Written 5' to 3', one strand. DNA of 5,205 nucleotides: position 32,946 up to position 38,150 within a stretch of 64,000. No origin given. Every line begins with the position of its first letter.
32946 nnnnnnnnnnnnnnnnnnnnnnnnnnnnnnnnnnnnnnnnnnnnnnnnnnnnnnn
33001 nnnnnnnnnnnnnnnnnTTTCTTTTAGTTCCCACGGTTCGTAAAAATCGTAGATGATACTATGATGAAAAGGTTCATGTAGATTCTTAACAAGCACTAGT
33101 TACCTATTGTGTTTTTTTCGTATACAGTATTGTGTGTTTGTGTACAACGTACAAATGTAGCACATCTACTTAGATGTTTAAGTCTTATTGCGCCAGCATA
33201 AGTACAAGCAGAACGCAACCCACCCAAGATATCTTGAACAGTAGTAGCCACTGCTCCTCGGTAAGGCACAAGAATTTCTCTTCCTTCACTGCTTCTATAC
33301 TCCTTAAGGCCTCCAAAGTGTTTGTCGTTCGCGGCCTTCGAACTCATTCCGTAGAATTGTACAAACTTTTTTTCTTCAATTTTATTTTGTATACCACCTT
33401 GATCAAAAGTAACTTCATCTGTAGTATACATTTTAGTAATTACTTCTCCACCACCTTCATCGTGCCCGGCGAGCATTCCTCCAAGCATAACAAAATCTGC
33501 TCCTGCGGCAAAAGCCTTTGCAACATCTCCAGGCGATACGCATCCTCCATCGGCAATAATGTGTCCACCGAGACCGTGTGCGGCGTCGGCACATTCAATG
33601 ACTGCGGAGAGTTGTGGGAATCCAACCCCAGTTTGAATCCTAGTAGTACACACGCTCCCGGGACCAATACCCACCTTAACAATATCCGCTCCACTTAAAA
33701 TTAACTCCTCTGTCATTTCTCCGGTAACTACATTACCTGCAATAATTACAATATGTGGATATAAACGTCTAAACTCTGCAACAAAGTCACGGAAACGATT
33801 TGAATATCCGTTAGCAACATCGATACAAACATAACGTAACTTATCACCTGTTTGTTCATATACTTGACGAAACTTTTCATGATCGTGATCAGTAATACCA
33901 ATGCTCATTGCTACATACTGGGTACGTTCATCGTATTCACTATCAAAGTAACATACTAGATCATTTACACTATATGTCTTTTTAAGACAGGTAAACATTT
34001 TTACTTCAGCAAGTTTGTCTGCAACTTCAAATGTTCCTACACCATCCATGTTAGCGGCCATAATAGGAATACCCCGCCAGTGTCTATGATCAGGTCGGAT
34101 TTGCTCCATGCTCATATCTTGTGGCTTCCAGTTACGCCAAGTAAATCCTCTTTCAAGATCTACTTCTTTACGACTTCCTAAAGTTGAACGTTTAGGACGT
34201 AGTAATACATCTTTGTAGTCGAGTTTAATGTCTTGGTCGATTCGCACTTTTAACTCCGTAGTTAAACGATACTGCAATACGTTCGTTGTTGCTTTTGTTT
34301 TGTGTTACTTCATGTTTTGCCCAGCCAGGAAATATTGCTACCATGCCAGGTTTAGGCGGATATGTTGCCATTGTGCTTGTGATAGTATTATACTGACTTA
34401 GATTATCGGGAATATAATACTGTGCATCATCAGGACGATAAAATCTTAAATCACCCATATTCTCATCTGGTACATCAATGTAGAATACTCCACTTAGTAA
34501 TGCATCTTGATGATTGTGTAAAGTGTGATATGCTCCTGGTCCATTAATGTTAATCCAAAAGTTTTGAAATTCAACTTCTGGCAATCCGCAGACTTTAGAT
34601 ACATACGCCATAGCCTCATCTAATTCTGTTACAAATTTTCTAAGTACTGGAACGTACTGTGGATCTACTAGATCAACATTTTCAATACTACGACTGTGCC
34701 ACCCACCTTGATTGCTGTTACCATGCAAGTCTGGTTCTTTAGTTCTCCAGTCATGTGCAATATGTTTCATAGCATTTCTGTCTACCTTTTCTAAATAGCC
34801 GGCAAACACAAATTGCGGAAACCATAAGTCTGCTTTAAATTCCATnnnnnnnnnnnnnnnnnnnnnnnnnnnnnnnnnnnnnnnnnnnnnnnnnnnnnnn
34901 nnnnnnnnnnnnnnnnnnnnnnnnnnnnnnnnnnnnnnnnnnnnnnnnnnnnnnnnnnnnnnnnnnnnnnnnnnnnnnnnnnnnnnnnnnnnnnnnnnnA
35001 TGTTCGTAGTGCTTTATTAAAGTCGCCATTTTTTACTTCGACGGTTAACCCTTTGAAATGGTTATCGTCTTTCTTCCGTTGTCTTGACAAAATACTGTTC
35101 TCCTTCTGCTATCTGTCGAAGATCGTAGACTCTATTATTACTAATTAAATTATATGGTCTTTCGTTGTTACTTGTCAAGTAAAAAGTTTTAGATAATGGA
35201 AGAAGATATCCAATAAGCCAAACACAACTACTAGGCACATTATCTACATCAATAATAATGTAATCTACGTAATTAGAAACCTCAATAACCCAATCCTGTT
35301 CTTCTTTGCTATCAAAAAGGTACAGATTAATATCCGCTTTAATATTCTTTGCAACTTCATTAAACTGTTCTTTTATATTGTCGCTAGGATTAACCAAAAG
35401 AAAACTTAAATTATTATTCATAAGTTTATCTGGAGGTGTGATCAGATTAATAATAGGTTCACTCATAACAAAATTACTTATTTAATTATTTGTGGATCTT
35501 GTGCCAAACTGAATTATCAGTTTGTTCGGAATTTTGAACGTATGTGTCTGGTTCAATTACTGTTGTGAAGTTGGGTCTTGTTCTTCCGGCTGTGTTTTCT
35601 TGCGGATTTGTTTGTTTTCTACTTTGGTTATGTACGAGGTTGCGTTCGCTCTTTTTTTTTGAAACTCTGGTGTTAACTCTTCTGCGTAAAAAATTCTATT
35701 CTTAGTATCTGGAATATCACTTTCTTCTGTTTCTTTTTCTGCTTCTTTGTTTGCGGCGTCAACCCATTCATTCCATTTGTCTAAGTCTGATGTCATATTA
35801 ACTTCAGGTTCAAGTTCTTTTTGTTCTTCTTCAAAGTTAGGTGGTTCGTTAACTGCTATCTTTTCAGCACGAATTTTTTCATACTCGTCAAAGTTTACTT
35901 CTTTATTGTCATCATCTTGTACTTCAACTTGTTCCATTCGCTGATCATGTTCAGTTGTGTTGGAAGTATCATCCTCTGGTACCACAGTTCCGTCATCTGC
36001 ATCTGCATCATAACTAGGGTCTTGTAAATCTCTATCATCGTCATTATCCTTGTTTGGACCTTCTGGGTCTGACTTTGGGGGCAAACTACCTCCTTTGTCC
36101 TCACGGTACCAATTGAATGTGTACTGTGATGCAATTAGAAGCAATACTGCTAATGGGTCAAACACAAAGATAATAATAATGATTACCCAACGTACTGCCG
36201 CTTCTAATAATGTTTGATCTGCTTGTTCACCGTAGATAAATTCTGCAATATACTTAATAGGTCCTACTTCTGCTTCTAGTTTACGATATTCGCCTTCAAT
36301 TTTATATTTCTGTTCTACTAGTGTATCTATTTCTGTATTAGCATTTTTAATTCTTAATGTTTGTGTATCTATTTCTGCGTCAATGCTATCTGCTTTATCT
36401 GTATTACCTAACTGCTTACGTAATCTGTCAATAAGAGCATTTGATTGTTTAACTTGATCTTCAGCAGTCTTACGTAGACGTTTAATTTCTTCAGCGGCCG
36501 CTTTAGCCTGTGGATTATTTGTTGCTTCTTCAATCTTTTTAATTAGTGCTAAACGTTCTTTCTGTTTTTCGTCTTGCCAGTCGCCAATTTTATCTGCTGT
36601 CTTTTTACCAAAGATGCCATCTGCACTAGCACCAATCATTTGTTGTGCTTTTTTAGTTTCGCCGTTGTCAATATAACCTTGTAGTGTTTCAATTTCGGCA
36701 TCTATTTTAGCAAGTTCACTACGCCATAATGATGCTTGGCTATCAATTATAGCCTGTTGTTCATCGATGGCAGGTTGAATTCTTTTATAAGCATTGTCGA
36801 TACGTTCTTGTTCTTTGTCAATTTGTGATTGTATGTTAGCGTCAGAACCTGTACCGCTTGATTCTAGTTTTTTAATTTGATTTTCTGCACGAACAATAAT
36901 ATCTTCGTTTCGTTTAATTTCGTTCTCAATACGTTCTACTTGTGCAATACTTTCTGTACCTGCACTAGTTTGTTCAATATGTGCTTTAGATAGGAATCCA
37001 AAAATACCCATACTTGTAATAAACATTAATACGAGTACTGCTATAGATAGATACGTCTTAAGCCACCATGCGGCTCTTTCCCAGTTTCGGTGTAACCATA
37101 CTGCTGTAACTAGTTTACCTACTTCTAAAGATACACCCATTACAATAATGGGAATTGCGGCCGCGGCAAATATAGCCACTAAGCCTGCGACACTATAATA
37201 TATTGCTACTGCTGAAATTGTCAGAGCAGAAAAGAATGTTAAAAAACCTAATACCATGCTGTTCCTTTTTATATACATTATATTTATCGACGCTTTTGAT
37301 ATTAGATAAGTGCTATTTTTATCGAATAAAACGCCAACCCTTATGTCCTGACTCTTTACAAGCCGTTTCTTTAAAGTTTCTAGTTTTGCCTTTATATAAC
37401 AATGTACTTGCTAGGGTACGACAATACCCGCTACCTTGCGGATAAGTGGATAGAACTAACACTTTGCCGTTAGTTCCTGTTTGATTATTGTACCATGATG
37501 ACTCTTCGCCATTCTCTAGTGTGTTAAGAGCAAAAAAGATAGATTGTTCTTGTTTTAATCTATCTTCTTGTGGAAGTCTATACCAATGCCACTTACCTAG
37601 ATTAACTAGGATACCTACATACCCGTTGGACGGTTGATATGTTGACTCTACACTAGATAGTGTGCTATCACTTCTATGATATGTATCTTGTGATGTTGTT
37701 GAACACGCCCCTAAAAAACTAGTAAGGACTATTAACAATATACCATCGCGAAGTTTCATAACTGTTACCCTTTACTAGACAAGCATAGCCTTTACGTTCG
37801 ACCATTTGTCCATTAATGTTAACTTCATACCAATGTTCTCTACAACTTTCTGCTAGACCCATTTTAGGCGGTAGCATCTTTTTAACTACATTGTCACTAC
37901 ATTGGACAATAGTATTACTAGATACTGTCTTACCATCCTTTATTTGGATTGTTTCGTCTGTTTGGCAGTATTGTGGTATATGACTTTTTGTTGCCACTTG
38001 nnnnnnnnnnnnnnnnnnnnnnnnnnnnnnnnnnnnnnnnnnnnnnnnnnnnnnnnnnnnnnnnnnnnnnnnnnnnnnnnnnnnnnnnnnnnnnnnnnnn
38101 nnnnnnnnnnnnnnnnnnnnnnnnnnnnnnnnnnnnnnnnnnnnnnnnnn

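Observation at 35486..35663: Second A9 slippery site gives the large membrane coiled-coil protein an alternative C-terminus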

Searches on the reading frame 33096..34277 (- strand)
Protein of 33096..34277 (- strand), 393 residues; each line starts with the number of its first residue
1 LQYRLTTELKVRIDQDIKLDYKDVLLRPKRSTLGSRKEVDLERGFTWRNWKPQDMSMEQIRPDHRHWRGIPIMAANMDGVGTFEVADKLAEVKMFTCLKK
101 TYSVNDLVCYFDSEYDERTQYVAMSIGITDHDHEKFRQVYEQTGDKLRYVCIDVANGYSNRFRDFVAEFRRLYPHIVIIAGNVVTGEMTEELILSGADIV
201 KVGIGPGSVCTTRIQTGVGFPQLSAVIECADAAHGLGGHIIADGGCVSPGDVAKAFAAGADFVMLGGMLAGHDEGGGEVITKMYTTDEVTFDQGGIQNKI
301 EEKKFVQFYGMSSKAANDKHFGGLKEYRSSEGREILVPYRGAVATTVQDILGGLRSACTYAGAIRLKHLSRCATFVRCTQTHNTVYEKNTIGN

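Call 11: search_protein_families(library=phrogs, proteins=[window:33096-34277:-], max_evalue=0.001)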
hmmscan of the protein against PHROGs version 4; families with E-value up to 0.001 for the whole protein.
window:33096-34277:- (393 aa): 1 family
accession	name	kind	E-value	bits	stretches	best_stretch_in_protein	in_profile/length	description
phrog_9582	-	other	1.4e-115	387.1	1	15-391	6-351/353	dehydrogenase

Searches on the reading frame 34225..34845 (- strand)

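Call 11: search_protein_families(library=phrogs, proteins=[window:34225-34845:-], max_evalue=0.001)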
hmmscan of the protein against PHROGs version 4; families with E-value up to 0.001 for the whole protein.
window:34225-34845:- (206 aa): 2 families
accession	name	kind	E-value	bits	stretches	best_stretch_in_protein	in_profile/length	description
phrog_81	-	moron, auxiliary metabolic gene and host takeover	1.4e-41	143.9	1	1-200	49-241/283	2OG-Fe(II) oxygenase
phrog_274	-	DNA, RNA and nucleotide metabolism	2.8e-06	28.3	1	66-201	70-182/192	DNA endonuclease V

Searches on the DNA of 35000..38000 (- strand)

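Call 5: search_dna_similar(query=window:35000-38000:-, collection=phages, mode=near, max_rows=30)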
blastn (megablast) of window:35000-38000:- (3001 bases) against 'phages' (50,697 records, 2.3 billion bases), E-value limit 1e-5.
No match.

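Call 76: search_rna_families(source=window, start=35350, end=35850, threshold=evalue, max_evalue=1)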
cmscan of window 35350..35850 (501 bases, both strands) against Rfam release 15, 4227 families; matches with E-value up to 1: 0.
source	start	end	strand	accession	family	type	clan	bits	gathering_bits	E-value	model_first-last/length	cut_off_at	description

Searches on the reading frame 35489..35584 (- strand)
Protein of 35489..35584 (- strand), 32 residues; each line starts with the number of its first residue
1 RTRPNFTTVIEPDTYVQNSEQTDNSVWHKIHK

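Call 33: find_related_loci(query=A2, collection=viral_contigs, flank=700)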
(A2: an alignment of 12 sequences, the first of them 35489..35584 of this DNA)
Query A2 (32 aa) in viral_contigs; peptide patterns used: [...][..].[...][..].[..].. (x = any residue, [..] = any of these).
71 stretches matched a pattern; 31 encode a relative of the query (tblastn E <= 1e-3); 31 distinct loci.
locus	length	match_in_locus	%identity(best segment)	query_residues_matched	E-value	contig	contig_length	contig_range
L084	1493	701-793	61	1-31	2e-12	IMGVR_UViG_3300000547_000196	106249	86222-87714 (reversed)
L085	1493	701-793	61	1-31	2e-12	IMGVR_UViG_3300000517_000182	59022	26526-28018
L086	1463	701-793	61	1-31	4e-12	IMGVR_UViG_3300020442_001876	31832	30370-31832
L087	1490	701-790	63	1-30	9e-12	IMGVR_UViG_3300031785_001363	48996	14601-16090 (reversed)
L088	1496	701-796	56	1-32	2e-11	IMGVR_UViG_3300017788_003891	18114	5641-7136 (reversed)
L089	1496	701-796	59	1-32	4e-11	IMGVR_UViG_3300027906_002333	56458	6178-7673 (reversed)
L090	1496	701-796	59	1-32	4e-11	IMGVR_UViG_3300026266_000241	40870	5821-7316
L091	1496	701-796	59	1-32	4e-11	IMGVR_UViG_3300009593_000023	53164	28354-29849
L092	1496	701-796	59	1-32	4e-11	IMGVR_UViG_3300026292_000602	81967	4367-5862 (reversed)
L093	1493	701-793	58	1-31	5e-11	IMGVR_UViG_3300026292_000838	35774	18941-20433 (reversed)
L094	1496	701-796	59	1-32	6e-11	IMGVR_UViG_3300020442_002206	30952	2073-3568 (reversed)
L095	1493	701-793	69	1-32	1e-10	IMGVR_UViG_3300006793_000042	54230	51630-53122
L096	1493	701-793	69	1-32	1e-10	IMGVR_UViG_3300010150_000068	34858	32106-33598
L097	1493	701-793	69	1-32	1e-10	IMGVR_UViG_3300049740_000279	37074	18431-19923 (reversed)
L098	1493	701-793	69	1-32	1e-10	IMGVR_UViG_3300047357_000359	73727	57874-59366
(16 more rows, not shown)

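Call 42: find_related_loci(query=A2, collection=metagenome_contigs, flank=700)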
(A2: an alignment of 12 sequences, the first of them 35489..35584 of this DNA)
Query A2 (32 aa) in metagenome_contigs; peptide patterns used: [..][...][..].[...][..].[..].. (x = any residue, [..] = any of these).
483 stretches matched a pattern; 122 encode a relative of the query (tblastn E <= 1e-3); the best 80 are kept; 80 distinct loci.
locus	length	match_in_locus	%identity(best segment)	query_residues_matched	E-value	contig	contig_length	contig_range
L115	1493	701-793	61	1-31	5e-12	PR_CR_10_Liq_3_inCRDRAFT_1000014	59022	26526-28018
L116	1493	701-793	61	1-31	5e-12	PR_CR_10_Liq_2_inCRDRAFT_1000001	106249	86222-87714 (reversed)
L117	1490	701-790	67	1-30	5e-12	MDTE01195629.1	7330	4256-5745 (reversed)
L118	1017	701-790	67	1-30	5e-12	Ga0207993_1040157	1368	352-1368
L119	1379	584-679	63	1-32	1e-11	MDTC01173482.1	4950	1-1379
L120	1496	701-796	59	1-32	1e-11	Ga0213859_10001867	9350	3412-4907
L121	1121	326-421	59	1-32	1e-11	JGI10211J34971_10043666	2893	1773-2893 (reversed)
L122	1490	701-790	63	1-30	2e-11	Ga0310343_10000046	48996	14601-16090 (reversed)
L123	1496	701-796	63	1-32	2e-11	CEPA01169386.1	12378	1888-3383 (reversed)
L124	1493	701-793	65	1-31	3e-11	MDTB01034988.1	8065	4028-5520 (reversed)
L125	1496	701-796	66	1-32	2e-11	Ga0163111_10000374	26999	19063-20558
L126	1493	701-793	72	1-32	4e-11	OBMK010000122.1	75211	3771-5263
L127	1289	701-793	61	1-31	5e-11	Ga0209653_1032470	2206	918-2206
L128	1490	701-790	63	1-30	5e-11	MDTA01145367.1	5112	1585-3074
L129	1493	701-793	72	1-32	5e-11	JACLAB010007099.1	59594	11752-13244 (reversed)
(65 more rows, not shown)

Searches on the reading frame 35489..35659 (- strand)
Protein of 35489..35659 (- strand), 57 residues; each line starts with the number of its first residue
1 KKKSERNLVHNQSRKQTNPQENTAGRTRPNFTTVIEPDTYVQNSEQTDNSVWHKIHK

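Call 73: find_homologous_proteins(query=window:35489-35659:-, lengths=longer, max_evalue=0.001)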
Query window:35489-35659:-: no candidate shares three 5-residue words with the query. No homologue found. Only proteins of 101 to 2000 residues were searched; long proteins share words by chance and can crowd out relatives, so finding none is weak evidence.
